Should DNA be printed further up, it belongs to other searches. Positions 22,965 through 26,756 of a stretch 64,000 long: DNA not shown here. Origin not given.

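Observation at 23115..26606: Orphan Cas13a-like (type VI) HEPN effector in a gammaproteobacterial defense island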

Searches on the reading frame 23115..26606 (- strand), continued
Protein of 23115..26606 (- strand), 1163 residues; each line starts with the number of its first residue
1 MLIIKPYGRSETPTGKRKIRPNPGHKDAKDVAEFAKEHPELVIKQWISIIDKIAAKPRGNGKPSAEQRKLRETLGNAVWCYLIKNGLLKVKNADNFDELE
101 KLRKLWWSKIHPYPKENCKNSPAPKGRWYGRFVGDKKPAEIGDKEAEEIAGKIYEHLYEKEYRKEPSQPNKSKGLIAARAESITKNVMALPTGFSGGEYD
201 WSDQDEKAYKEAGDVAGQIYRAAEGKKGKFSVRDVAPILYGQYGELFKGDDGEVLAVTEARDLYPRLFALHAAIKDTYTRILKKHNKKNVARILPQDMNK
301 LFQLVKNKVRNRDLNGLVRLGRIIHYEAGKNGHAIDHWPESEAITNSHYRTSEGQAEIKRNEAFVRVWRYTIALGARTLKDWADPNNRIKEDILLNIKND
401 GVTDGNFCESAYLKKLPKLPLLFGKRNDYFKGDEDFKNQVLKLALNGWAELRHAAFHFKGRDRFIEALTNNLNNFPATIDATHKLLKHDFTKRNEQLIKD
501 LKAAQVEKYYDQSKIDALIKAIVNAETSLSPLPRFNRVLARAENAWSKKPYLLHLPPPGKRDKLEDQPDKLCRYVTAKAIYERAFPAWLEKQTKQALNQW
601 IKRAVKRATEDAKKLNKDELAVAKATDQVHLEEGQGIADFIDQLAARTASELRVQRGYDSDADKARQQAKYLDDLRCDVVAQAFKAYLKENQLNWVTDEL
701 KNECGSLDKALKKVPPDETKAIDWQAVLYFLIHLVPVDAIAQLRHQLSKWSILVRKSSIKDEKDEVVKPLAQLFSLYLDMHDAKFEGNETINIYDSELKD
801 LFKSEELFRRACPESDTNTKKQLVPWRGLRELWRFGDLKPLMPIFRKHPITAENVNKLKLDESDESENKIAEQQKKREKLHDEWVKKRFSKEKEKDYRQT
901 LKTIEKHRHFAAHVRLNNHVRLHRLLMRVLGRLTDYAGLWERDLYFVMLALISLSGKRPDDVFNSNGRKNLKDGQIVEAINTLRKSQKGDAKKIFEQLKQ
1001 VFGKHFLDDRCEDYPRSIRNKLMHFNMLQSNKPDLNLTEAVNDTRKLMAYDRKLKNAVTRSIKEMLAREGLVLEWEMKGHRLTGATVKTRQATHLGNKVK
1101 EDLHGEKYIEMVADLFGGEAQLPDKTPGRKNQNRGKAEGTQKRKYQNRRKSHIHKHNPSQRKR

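Call 14: find_related_loci(query=A1, collection=genome_contigs, flank=10000)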
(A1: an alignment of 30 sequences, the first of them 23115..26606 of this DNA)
Query A1 (1163 aa) in genome_contigs; peptide patterns used: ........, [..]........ (x = any residue, [..] = any of these).
114 stretches matched a pattern; 82 encode a relative of the query (tblastn E <= 1e-3); the best 80 are kept; 79 distinct loci.
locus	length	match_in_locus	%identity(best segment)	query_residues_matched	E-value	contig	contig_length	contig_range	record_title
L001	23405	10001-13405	54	1-1126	0e+0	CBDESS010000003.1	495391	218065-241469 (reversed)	MAG: uncultured Candidatus Binatia bacterium isolate d285014b-b5bd-45bc-989a-fc635d2899d5 genome assembly, contig: conti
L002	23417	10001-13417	52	1-1121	0e+0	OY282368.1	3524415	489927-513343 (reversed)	MAG: uncultured Alphaproteobacteria bacterium isolate 22a88078-2868-43f5-a089-7a94dbfbad86 genome assembly, chromosome:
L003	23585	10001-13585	52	1-1163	0e+0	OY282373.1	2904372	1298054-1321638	MAG: uncultured Nitrospirales bacterium genome assembly, chromosome: 1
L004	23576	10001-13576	51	1-1162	0e+0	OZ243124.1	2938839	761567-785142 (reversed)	MAG: Nitrospirales bacterium isolate 0e0ef677-6dc8-49ba-883f-7fd47c8f42f7 genome assembly, chromosome: 1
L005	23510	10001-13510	51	1-1136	0e+0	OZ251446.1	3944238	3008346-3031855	MAG: Alphaproteobacteria bacterium isolate 4a82845b-346e-4bd1-b170-acd391575f3a genome assembly, chromosome: 1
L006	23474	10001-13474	53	1-1121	0e+0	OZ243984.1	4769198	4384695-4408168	MAG: uncultured Candidatus Binatia bacterium isolate 31174faa-af5d-46df-8d7f-4a8f69c76524 genome assembly, chromosome: 1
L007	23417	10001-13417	52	1-1118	0e+0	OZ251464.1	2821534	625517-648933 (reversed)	MAG: Alphaproteobacteria bacterium isolate 6f72c6ff-155a-453e-af39-75dfec601056 genome assembly, chromosome: 1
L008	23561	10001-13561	50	1-1162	0e+0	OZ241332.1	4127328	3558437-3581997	MAG: uncultured Candidatus Binatia bacterium isolate ce7e85d1-9959-44a0-99a7-1c122dec4f51 genome assembly, chromosome: 1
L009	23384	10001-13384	48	1-1134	0e+0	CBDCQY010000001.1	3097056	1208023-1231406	MAG: Alphaproteobacteria bacterium isolate cd2235a2-62e1-4177-9456-ff53b2284e8b genome assembly, contig: contig_1, whole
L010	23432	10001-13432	53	1-1124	0e+0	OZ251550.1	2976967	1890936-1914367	MAG: Nitrospirales bacterium isolate d59870a2-bf11-498b-9867-9f61eb436578 genome assembly, chromosome: 1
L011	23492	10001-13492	48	1-1140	0e+0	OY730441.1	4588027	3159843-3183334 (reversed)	MAG: Alphaproteobacteria bacterium isolate 2bca5935-da77-4c02-97f9-8bc961abb569 genome assembly, chromosome: 1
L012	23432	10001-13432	48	1-1118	0e+0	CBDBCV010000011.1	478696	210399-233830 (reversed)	MAG: Alphaproteobacteria bacterium isolate 0a395d48-fa07-49d0-ad8e-9481763700a5 genome assembly, contig: contig_11, whol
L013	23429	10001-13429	47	1-1127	0e+0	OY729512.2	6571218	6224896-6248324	MAG: Thalassobaculaceae bacterium isolate a8bd7160-0c7c-4351-a665-cbf86186f35e genome assembly, chromosome: 1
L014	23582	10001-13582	42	1-1163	0e+0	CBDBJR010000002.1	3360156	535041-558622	MAG: Candidatus Poriferihabitaceae bacterium isolate ddc5a202-60fb-4026-963d-34f754f030b5 genome assembly, contig: conti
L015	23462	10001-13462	44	1-1121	0e+0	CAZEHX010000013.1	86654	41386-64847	MAG TPA_asm: uncultured Parvibaculaceae bacterium isolate binchicken_co47_155 genome assembly, contig: NODE_146_length_8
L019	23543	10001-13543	42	1-1116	0e+0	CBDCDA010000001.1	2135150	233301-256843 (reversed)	MAG: uncultured Candidatus Entotheonella sp. isolate cfaa4de9-a9c6-4b59-82e3-79f4103bd15e genome assembly, contig: conti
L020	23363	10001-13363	46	1-1116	0e+0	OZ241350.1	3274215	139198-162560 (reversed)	MAG: Alphaproteobacteria bacterium isolate 81bb0e76-f755-4ee3-a3aa-f420175a6091 genome assembly, chromosome: 1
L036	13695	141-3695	35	19-1118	0e+0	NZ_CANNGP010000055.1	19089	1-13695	Uncultured Tateyamaria sp. isolate 4-94.fasta NODE_55, whole genome shotgun sequence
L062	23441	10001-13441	53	1-1125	0e+0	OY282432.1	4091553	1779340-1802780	MAG: uncultured Candidatus Binatia bacterium isolate 81991fb1-66cf-4eb3-b653-309a223604dd genome assembly, chromosome: 1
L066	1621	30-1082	42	824-1163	5e-67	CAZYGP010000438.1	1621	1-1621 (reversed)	MAG TPA_asm: uncultured Acidimicrobiaceae bacterium isolate SRP072547_co1_72 genome assembly, contig: NODE_208472_length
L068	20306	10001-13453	34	1-1116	4e-170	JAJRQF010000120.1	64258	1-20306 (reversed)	MAG: Alphaproteobacteria bacterium isolate Dive100_bin10.37 k141_1074819, whole genome shotgun sequence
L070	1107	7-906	38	827-1116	2e-51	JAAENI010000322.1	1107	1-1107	MAG: Hyphomicrobiales bacterium isolate Bse_28 BseG_CONTIG1289803, whole genome shotgun sequence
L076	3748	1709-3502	23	503-1116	1e-20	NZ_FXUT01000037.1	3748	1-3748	Listeria costaricensis isolate CLIP201600682, whole genome shotgun sequence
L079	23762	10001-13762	26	1-1116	7e-94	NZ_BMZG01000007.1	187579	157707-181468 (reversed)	Formosimonas limnophila strain KCTC 32501 sequence07, whole genome shotgun sequence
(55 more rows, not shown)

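Call 21: search_protein_families(library=padloc, proteins=[window:23115-26606:-], max_evalue=0.001)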
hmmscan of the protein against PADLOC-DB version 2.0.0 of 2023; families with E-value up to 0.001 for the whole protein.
window:23115-26606:- (1163 aa): 4 families
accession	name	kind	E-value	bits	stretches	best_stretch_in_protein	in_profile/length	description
PDLC02152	Cas13a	-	7.9e-216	717.7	1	1-1118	1-1006/1008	-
PDLC01681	Cas13a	-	1.7e-31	107.9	1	897-1076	1-166/166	Cas13a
PDLC01467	Cas13a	-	2.2e-25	87.6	1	907-1067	2-138/139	CAS-VI-A; effector__SPE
PDLC01682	Cas13a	-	9.3e-12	43.9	1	300-511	5-179/179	Cas13a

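Call 27: search_protein_families(library=pfam, proteins=[L009:17180-18187:+, L014:8475-9761:+, L062:5234-6046:-, L010:18404-19861:-, L036:6035-8386:-, L002:13945-17577:-, L010:6361-7503:-, L010:7735-8055:-, L019:648-2189:-, L062:8149-9186:-], max_evalue=0.001)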
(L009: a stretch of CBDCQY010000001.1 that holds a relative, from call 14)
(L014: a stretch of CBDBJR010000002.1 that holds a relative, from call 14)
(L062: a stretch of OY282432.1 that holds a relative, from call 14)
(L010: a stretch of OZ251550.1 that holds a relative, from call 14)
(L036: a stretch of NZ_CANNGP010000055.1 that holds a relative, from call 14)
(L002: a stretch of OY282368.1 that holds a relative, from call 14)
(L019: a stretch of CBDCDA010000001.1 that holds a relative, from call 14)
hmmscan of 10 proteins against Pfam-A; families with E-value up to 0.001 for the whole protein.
L009:17180-18187:+ (335 aa): 3 families
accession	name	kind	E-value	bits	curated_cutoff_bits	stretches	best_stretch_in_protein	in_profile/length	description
PF00005.33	ABC_tran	-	7e-32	111.3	25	1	44-195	2-136/137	ABC transporter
PF08352.17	oligo_HPY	-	3.6e-20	72.6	27.1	1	247-314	1-65/65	Oligopeptide/dipeptide transporter, C-terminal region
PF13401.12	AAA_22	-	0.00045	21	27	0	58-224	10-112/130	AAA domain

L014:8475-9761:+ (428 aa): 1 family
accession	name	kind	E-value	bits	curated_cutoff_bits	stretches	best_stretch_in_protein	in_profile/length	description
PF01420.25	Methylase_S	-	1.3e-19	71.5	22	1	232-378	1-154/168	Type I restriction modification DNA specificity domain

L062:5234-6046:- (270 aa): 4 families
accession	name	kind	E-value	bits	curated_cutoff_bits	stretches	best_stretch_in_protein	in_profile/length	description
PF13561.12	adh_short_C2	-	8.5e-46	156.9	27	1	17-257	6-234/236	Enoyl-(Acyl carrier protein) reductase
PF00106.31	adh_short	-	2.2e-45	155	26.6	1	8-198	1-190/195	short chain dehydrogenase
PF08659.16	KR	-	5.3e-11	43.2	22.6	1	9-121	2-117/180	KR domain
PF01370.27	Epimerase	-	0.00072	19.5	20.9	0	11-80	2-65/240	NAD dependent epimerase/dehydratase family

L010:18404-19861:- (485 aa): 5 families
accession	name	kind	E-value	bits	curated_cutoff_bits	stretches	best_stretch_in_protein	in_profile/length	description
PF02384.22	N6_Mtase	-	1.4e-71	241.8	20.4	1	140-449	2-307/311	N-6 DNA Methylase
PF12161.14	HsdM_N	-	8.5e-12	46.3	24.5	1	6-130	4-135/135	HsdM N-terminal domain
PF07669.17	Eco57I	-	2e-08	35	25.3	1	250-356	53-171/171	Eco57I restriction-modification methylase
PF01170.24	UPF0020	-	1.6e-06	28.4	22.3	1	174-281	20-134/197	RMKL-like, methyltransferase domain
PF20473.4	MmeI_Mtase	-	0.00017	21.3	27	0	185-206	22-43/259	MmeI, DNA-methyltransferase domain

L036:6035-8386:- (783 aa): 3 families
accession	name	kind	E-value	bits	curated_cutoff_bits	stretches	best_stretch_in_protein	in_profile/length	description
PF02867.20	Ribonuc_red_lgC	-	3.4e-131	438.9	23.9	1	106-572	2-523/523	Ribonucleotide reductase, barrel domain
PF00317.26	Ribonuc_red_lgN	-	2.7e-13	50.2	28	1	29-100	6-76/77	Ribonucleotide reductase, all-alpha domain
PF12637.14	TSCPD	-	3.8e-11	43.6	22.8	1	627-725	3-88/88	TSCPD domain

L002:13945-17577:- (1210 aa): 3 families
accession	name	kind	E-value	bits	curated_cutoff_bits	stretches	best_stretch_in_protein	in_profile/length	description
PF07669.17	Eco57I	-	7.3e-31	108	25.3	1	628-873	1-171/171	Eco57I restriction-modification methylase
PF12950.13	TaqI_C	-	3.3e-09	37.5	26.5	1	992-1122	2-95/118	TaqI-like C-terminal specificity domain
PF02384.22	N6_Mtase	-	0.00027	20.8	20.4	0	444-484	3-39/311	N-6 DNA Methylase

L010:6361-7503:- (380 aa): 5 families
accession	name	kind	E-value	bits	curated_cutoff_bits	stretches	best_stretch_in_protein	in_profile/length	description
PF06114.19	Peptidase_M78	-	8.1e-15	55.2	22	1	185-279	31-122/123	IrrE N-terminal-like domain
PF01381.28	HTH_3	-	4.9e-11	42.9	23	1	13-65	2-54/55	Helix-turn-helix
PF13560.12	HTH_31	-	1.6e-09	38.4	27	1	10-63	4-58/64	Helix-turn-helix domain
PF13443.12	HTH_26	-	2.7e-05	24.7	22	1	14-68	4-59/63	Cro/C1-type HTH DNA-binding domain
PF22202.1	C2c1_helical_1st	-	0.00082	19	27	0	85-196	96-205/340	CRISPR-associated endonuclease C2c1 first helical domain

L010:7735-8055:- (106 aa): 1 family
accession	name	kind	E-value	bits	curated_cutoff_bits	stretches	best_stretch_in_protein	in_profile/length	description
PF21716.3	dnstrm_HI1420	-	9.3e-21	74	27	1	14-97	9-89/90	Probable addiction module antidote protein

L019:648-2189:- (513 aa): 8 families
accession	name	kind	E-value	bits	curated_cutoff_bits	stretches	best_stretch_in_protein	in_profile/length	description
PF02518.31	HATPase_c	-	1e-29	103.7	26.4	1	395-503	3-109/111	Histidine kinase-, DNA gyrase B-, and HSP90-like ATPase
PF00512.31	HisKA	-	1.5e-20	73.5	26.9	1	280-345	2-65/66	His Kinase A (phospho-acceptor) domain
PF08448.16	PAS_4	-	3.9e-15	56.5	23.1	1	172-275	3-110/110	PAS fold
PF00989.32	PAS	-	1.3e-10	41.7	22.6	1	167-270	4-113/113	PAS fold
PF00672.30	HAMP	-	1e-09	39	25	1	106-154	5-53/53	HAMP domain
PF13426.13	PAS_9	-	9e-05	23.1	27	1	176-272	3-103/103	PAS domain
PF12860.13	PAS_7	-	0.0003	21.4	27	0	172-277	3-114/115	PAS fold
PF13589.12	HATPase_c_3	-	0.00089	19.7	25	0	398-472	3-80/137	Histidine kinase-, DNA gyrase B-, and HSP90-like ATPase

L062:8149-9186:- (345 aa): 2 families
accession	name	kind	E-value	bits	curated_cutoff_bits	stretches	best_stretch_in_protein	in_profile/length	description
PF00378.25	ECH_1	-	4.7e-39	134.7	27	1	98-344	3-250/251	Enoyl-CoA hydratase/isomerase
PF16113.10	ECH_2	-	6.8e-17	62.4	27.2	1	106-275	6-177/335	Enoyl-CoA hydratase/isomerase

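Call 57: predict_structure(alignment_id=A1)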
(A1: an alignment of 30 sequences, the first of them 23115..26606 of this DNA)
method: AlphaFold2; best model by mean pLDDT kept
length: 1163 residues; sequences in the alignment: 30
mean_pLDDT: 77.2   pTM: 0.74
mean pLDDT of the five models: 77.2, 76.3, 75.1, 74.7, 72.1
residues with pLDDT >= 90: 243; 70-90: 626; 50-70: 196; < 50: 98
segments of 3 or more residues with pLDDT < 50: 117-119, 195-197, 615-620, 622-626, 653-661, 751-763, 784-790, 816-821, 1125-1163
pLDDT, mean of each block of 10 residues (from residue 1): 56 63 60 72 85 75 79 91 81 66 84 54 79 85 91 88 67 72 55 56 90 93 83 89 90 82 86 89 72 88 85 84 83 77 80 73 85 90 78 75 75 70 84 89 90 68 75 85 91 82 85 90 75 79 64 67 72 88 87 87 78 53 54 75 66 42 60 81 90 86 79 56 89 90 77 41 59 85 50 64 82 54 69 78 89 87 65 85 83 90 89 89 93 93 92 89 90 85 87 89 85 86 81 80 93 90 91 91 94 79 92 95 51 29 27 26 27
secondary structure, 60 per line:
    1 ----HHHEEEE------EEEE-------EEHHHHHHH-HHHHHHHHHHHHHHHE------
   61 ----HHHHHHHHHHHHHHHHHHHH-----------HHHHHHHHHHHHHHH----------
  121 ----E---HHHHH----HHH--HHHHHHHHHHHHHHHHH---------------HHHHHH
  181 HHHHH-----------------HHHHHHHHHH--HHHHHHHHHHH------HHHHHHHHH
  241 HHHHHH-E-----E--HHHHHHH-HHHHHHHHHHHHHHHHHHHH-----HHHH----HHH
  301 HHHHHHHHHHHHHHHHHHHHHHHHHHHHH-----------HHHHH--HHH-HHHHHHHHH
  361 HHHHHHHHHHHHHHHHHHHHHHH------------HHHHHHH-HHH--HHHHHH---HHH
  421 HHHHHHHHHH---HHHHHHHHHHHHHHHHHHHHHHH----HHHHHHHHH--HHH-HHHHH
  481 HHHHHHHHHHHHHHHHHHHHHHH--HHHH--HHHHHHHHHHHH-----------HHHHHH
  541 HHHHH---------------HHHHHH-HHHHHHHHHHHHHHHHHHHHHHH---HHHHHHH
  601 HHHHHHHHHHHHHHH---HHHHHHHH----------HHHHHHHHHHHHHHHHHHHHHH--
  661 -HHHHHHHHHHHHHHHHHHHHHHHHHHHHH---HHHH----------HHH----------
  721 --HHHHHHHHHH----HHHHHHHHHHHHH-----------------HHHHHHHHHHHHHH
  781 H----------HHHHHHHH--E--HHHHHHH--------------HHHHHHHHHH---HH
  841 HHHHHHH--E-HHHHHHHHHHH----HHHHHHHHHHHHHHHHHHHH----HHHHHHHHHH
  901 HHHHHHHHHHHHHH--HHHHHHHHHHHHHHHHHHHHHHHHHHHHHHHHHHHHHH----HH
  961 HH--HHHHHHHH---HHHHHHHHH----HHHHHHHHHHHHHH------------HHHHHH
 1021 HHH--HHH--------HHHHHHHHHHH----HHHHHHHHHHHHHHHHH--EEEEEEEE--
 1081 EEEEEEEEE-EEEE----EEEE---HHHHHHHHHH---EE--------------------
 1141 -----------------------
elements in order (helices of 4 or more, strands of 3 or more residues): E8-11 E18-21 H31-37 H39-53 H65-84 H96-110 H129-133 H143-159 H175-185 H203-212 H215-225 H232-246 H257-263 H265-284 H290-293 H298-329 H341-345 H352-383 H396-402 H409-414 H418-430 H434-456 H461-469 H476-503 H506-509 H512-523 H535-545 H561-566 H568-590 H594-615 H619-626 H637-658 H662-690 H694-697 H723-732 H737-749 H767-781 H792-799 H805-811 H826-835 H839-847 H852-862 H867-886 H891-914 H917-954 H959-962 H965-972 H976-984 H989-1002 H1015-1023 H1037-1047 H1052-1068 E1071-1078 E1081-1089 E1091-1094 E1099-1102 H1106-1115
